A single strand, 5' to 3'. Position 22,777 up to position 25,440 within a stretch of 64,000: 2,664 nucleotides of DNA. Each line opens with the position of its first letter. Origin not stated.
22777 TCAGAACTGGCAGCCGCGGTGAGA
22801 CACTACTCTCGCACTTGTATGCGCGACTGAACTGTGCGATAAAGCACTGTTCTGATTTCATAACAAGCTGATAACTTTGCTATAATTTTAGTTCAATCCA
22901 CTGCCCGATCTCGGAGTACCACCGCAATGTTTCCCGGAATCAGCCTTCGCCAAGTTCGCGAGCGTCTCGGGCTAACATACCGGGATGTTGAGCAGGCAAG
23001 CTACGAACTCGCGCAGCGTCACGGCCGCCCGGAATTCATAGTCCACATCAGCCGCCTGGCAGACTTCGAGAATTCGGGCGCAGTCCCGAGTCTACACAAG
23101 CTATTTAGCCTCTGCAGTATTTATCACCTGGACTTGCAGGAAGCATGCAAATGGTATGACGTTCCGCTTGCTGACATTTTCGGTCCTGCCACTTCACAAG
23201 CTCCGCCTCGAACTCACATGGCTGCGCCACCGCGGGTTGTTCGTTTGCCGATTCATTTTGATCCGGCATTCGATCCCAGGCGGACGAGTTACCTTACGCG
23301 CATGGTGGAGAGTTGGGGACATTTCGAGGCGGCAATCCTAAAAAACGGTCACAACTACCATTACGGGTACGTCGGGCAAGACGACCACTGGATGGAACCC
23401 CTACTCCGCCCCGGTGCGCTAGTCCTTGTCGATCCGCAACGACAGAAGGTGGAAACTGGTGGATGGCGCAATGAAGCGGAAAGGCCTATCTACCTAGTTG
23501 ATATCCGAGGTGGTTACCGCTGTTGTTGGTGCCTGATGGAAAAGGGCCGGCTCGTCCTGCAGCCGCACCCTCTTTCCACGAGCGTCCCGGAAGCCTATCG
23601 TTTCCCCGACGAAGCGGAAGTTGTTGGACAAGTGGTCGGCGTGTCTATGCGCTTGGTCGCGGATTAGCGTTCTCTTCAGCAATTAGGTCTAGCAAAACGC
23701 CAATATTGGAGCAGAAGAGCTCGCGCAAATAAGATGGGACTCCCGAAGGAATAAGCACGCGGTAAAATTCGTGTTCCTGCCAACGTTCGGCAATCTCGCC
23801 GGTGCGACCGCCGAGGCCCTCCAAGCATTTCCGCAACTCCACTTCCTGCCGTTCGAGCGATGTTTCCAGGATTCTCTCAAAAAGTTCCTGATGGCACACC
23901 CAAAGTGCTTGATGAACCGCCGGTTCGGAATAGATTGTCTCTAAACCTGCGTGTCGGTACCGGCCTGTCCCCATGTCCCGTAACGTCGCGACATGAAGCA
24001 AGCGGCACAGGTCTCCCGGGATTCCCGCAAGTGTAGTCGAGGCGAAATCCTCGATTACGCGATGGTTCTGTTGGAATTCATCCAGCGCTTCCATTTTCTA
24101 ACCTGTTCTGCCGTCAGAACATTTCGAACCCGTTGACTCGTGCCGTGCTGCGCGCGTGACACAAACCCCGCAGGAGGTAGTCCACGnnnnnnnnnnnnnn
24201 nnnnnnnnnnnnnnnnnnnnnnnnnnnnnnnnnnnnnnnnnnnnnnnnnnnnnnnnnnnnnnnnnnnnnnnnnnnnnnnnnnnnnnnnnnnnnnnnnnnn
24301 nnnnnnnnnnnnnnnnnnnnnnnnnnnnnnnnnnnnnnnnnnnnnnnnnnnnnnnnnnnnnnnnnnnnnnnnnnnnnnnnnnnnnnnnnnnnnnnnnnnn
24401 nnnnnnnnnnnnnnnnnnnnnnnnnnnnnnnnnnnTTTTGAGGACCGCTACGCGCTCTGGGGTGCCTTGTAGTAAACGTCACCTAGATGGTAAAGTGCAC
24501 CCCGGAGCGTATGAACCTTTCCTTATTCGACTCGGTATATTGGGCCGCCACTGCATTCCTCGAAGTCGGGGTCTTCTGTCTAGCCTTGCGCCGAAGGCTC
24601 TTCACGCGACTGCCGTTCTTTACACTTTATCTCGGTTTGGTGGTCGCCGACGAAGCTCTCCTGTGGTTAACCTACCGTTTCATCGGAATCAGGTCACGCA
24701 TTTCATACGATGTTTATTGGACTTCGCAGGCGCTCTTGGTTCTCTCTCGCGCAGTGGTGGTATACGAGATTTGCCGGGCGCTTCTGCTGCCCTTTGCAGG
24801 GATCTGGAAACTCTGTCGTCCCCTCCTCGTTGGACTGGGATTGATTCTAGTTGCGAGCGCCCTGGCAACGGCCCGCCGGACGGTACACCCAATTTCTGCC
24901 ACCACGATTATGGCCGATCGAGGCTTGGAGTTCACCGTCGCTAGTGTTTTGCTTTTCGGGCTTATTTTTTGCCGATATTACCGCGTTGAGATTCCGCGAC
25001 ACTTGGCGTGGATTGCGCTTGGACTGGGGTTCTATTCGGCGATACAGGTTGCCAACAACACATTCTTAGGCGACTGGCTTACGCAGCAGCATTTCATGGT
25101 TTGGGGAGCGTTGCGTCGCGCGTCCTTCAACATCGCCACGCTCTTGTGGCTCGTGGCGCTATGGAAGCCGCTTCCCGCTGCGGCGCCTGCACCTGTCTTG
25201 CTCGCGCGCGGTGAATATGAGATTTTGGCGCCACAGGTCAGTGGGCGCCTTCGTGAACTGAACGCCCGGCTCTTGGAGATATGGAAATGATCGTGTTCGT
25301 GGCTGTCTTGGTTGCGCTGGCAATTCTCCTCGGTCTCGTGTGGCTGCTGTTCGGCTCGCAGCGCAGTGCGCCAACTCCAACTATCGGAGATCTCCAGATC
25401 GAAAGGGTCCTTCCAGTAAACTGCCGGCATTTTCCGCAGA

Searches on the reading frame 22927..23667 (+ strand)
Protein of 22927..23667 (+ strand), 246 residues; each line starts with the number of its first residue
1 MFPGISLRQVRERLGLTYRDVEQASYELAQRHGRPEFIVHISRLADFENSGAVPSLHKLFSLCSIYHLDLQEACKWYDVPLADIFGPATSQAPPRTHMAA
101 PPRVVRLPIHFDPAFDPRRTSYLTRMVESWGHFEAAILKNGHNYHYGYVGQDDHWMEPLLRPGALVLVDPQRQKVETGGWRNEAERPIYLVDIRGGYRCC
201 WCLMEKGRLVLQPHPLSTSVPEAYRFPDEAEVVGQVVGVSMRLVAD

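Call 65: find_encoding_contigs(protein=window:22927-23667:+, flank=10000, max_places=1)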
Protein window:22927-23667:+ (246 aa): 4 contigs read that carry it; 1 place shown.
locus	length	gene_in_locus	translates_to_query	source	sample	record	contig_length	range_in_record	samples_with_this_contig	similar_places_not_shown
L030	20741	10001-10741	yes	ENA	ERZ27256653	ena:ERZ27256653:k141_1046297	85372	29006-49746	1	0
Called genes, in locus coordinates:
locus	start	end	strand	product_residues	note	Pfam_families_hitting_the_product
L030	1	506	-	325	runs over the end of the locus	PF02423:OCD_Mu_crystall, PF01488:Shikimate_DH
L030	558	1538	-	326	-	PF01436:NHL (faint)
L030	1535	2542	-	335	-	PF08239:SH3_3 (faint)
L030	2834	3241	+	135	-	PF07291:MauE (weak), PF07681:DoxX, PF13564:DoxX_2, PF04173:DoxD (weak)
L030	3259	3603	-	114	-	PF04024:PspC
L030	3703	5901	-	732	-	PF00676:E1_dh, PF02779:Transket_pyr, PF02780:Transketolase_C, PF17147:PFOR_II (faint)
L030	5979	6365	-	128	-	-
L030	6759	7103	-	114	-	PF02641:DUF190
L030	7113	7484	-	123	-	PF02537:CRCB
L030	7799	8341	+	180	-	PF12867:DinB_2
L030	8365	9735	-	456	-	PF26686:DUF8575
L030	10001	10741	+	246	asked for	-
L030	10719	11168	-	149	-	-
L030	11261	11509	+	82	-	-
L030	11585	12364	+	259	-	-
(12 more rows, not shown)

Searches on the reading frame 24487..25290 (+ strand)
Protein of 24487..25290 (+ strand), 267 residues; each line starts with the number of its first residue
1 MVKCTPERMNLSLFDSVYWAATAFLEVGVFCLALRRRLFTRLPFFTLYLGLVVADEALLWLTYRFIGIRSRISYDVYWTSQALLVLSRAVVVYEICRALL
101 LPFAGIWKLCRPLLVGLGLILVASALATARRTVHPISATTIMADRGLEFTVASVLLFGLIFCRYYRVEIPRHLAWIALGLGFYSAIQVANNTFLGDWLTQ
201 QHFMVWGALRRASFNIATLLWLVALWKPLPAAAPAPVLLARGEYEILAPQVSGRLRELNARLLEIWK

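Call 61: find_encoding_contigs(protein=window:24487-25290:+, flank=10000, max_places=1)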
Protein window:24487-25290:+ (267 aa): 1 contig read that carries it; 1 place shown.
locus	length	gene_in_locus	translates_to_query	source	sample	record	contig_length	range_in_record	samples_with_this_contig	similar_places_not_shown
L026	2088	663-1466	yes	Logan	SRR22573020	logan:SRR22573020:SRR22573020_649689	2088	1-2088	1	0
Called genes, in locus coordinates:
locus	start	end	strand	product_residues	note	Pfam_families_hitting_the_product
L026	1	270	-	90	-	?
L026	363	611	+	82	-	-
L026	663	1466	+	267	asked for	-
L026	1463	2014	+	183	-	-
